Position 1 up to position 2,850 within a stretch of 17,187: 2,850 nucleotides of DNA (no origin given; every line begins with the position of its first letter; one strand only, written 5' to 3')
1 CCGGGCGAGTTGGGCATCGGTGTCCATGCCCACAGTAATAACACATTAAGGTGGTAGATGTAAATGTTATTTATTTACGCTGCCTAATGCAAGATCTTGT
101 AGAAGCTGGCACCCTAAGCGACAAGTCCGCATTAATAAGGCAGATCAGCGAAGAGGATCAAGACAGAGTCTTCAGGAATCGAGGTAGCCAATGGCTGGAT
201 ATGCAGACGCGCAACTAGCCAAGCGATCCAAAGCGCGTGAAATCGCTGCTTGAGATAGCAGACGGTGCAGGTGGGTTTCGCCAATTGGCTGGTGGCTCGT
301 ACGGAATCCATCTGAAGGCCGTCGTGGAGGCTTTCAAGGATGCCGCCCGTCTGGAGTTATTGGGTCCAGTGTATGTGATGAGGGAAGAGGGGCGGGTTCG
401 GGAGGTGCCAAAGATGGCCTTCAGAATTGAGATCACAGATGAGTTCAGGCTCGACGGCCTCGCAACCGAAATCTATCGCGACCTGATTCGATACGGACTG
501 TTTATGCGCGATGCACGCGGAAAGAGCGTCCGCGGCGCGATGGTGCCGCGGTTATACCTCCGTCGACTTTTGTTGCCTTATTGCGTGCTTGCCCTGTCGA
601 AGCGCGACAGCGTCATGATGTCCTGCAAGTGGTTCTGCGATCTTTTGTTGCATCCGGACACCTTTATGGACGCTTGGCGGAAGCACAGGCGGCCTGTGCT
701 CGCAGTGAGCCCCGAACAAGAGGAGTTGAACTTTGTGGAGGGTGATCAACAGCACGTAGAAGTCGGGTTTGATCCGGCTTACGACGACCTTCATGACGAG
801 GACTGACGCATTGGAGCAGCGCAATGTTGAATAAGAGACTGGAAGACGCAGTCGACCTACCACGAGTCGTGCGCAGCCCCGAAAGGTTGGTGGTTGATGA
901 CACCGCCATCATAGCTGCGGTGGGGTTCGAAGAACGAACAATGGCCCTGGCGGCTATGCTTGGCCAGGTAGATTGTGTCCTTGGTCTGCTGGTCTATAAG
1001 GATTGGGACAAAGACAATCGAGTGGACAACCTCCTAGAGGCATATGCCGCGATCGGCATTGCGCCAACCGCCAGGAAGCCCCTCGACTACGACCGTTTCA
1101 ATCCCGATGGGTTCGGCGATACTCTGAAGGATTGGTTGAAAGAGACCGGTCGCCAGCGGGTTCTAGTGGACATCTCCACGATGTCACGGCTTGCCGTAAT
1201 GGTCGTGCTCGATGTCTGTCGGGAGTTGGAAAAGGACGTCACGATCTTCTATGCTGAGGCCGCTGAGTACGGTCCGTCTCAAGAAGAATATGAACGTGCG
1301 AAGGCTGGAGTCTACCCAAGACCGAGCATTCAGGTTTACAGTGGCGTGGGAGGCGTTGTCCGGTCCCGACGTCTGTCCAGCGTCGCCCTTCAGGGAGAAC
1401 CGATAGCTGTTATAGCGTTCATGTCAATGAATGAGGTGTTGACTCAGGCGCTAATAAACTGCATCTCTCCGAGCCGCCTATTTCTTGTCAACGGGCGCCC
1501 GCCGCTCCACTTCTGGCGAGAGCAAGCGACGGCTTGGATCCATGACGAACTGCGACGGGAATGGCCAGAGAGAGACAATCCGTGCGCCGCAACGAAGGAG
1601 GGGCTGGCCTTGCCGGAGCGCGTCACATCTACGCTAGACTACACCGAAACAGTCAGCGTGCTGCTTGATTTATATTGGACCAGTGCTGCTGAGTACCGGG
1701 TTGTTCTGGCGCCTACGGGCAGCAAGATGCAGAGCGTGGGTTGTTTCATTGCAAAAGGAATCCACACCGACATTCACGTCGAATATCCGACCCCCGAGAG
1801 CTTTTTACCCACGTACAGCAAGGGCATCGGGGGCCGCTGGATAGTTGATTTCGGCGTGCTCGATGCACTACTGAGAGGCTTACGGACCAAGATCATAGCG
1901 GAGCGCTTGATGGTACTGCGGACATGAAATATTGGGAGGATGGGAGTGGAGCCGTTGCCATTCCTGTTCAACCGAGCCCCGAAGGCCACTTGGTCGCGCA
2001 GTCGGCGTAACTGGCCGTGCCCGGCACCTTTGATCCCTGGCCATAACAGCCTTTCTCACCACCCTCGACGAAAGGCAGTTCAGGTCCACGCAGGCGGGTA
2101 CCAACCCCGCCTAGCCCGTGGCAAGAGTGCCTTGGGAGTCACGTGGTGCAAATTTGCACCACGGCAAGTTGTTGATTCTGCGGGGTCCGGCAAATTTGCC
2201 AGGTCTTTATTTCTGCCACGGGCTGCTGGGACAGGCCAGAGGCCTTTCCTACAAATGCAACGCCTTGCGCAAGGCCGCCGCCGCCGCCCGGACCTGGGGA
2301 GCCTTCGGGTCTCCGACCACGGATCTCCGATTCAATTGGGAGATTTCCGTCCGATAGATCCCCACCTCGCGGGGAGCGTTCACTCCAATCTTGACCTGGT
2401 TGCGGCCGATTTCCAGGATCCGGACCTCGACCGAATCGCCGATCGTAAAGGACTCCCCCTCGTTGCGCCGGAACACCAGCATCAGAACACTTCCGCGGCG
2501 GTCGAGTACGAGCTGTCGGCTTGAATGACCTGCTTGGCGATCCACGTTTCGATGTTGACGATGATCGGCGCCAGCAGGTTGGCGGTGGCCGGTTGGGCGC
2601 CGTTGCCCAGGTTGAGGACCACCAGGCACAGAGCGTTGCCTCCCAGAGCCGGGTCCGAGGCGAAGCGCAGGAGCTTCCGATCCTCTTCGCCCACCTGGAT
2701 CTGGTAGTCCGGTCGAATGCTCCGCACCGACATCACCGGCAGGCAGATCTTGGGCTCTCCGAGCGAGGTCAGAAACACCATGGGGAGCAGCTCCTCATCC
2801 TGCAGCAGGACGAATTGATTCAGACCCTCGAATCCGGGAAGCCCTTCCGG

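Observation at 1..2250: Low-GC two-gene cassette of unknown function at the window edge, a candidate novel sensor-type system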

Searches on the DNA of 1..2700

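Call 65: search_rna_families(source=window, start=1, end=2700, threshold=evalue, max_evalue=0.1)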
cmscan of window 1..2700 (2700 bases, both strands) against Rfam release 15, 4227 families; matches with E-value up to 0.1: 0.
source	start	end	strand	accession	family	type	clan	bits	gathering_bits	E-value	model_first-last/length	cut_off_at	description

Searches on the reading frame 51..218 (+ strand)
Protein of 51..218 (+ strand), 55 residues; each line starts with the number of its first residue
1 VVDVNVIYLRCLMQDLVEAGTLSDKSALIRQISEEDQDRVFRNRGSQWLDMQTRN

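Call 3: search_protein_families(library=pfam, proteins=[window:51-218:+], max_evalue=1)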
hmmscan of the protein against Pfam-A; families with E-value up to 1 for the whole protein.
window:51-218:+ (55 aa): 0 families

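Call 4: search_protein_families(library=padloc, proteins=[window:51-218:+], max_evalue=1)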
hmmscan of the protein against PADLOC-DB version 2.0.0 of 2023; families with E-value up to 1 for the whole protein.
window:51-218:+ (55 aa): 0 families

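Call 5: search_protein_families(library=ncbifam, proteins=[window:51-218:+], max_evalue=1)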
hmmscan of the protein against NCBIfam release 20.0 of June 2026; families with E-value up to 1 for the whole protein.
window:51-218:+ (55 aa): 0 families

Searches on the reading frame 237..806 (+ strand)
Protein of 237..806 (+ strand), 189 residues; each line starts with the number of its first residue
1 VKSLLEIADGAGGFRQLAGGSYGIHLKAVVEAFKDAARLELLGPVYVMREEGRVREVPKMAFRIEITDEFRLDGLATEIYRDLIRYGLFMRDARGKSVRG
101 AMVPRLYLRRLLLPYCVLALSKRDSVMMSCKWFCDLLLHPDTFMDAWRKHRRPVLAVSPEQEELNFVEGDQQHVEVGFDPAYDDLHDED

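Call 3: search_protein_families(library=pfam, proteins=[window:237-806:+], max_evalue=1)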
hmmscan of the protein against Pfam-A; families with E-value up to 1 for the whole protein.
window:237-806:+ (189 aa): 0 families

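Call 4: search_protein_families(library=padloc, proteins=[window:237-806:+], max_evalue=1)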
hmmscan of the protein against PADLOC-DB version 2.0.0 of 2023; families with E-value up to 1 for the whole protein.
window:237-806:+ (189 aa): 0 families

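Call 5: search_protein_families(library=ncbifam, proteins=[window:237-806:+], max_evalue=1)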
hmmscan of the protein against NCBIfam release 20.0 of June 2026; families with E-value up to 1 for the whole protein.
window:237-806:+ (189 aa): 0 families

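Call 45: find_homologous_proteins(query=window:237-803:+)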
Query window:237-803:+ (189 aa): 126 proteins with E <= 0.001 among 396 candidates; the best 120 are listed.
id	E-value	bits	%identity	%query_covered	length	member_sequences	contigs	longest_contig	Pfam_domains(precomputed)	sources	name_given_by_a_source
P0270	5.4e-85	302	80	92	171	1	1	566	-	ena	-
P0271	1.1e-82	294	100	69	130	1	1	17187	-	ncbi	-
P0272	3.3e-80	286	73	92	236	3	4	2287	-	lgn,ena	-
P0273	1.2e-78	281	75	91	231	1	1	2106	-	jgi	jgi:hypothetical protein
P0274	8.3e-78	278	70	100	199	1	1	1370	-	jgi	jgi:hypothetical protein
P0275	1.5e-75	271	72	92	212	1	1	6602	-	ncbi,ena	-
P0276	1.0e-61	226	66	80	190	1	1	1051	-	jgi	jgi:hypothetical protein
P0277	1.1e-61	226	77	75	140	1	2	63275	-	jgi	jgi:hypothetical protein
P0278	8.0e-57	210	60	92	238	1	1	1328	-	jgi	jgi:hypothetical protein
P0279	1.5e-55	206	63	92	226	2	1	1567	-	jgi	-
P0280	1.7e-55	206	64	88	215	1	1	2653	-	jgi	jgi:hypothetical protein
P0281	2.0e-55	205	69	71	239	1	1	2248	-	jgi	jgi:hypothetical protein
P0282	2.8e-55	205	63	92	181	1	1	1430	-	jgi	jgi:hypothetical protein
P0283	6.1e-55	204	58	94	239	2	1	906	-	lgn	-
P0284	6.7e-55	204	64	80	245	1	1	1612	-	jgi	jgi:hypothetical protein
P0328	3.9e-48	182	70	66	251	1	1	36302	-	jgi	jgi:hypothetical protein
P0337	2.1e-46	176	61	90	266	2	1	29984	-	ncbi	-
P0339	2.2e-45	173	67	66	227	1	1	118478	-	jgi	jgi:hypothetical protein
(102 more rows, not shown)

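Call 50: find_encoding_contigs(protein=P0339, flank=6000, max_places=2)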
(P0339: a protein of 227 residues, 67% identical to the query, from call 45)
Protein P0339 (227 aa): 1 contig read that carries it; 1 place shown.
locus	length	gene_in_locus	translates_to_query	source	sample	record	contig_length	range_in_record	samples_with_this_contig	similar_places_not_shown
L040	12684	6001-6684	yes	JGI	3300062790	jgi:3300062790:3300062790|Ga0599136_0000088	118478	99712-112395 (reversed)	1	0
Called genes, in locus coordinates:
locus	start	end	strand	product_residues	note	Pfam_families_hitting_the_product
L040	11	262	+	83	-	-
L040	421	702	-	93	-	-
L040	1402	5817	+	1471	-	PF01734:Patatin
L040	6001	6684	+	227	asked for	-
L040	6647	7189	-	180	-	-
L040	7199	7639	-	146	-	-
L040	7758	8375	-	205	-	-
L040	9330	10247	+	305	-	-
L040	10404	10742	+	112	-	-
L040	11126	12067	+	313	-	-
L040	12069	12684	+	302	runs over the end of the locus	PF05990:DUF900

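Call 51: find_encoding_contigs(protein=P0337, flank=6000, max_places=2)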
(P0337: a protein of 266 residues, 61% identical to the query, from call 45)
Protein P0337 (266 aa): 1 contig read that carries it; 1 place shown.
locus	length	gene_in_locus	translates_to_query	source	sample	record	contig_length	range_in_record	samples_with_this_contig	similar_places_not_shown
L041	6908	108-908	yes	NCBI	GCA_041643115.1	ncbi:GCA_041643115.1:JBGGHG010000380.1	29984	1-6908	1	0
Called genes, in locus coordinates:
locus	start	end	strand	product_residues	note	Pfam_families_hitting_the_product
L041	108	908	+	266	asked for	-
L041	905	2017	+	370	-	-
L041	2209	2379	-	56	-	-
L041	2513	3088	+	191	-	PF02511:Thy1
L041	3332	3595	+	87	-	-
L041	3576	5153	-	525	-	PF04389:Peptidase_M28, PF01546:Peptidase_M20 (weak)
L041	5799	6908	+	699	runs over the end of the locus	PF00930:DPPIV_N (faint), PF26549:Tricorn_N (weak), PF26550:Tricorn_2nd (weak), PF26549:Tricorn_N, PF07676:PD40, PF02129:Peptidase_S15 (faint), PF20434:BD-FAE, PF00326:Peptidase_S9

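Call 52: find_encoding_contigs(protein=P0328, flank=6000, max_places=2)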
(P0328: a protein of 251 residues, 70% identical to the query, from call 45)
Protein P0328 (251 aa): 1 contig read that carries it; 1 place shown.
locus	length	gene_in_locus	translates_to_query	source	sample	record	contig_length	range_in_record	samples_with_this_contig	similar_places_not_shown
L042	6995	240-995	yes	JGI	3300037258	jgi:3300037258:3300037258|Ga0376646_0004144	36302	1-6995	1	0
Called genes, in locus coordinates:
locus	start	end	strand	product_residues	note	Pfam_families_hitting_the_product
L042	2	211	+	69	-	?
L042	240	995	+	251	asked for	-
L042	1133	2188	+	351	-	-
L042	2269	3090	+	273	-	PF05866:RusA (weak)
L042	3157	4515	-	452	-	PF10117:McrBC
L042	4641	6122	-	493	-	PF13191:AAA_16 (faint), PF20720:nSTAND3 (weak), PF07728:AAA_5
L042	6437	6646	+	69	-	-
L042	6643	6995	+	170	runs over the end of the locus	PF11149:DUF2924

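Call 60: predict_structure(alignment_id=A2)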
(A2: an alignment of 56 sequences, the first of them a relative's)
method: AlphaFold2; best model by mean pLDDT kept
length: 236 residues; sequences in the alignment: 56
mean_pLDDT: 69.6   pTM: 0.61
mean pLDDT of the five models: 69.6, 68.3, 68.2, 66.3, 60.1
residues with pLDDT >= 90: 38; 70-90: 78; 50-70: 78; < 50: 42
segments of 3 or more residues with pLDDT < 50: 34-38, 140-146, 152-167, 201-205
pLDDT, mean of each block of 10 residues (from residue 1): 57 65 63 49 81 86 88 87 81 81 73 83 89 61 47 41 48 86 94 83 49 51 63 60
secondary structure, 60 per line:
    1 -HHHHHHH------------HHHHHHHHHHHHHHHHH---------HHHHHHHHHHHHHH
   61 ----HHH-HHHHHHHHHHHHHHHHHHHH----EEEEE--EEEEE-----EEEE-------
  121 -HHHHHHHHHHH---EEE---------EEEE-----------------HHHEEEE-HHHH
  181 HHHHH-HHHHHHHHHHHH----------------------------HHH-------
elements in order: H2-8 H21-37 H47-60 H69-88 E93-97 E100-104 E110-113 H122-132 E136-138 E148-151 E172-175 H177-185 H187-198
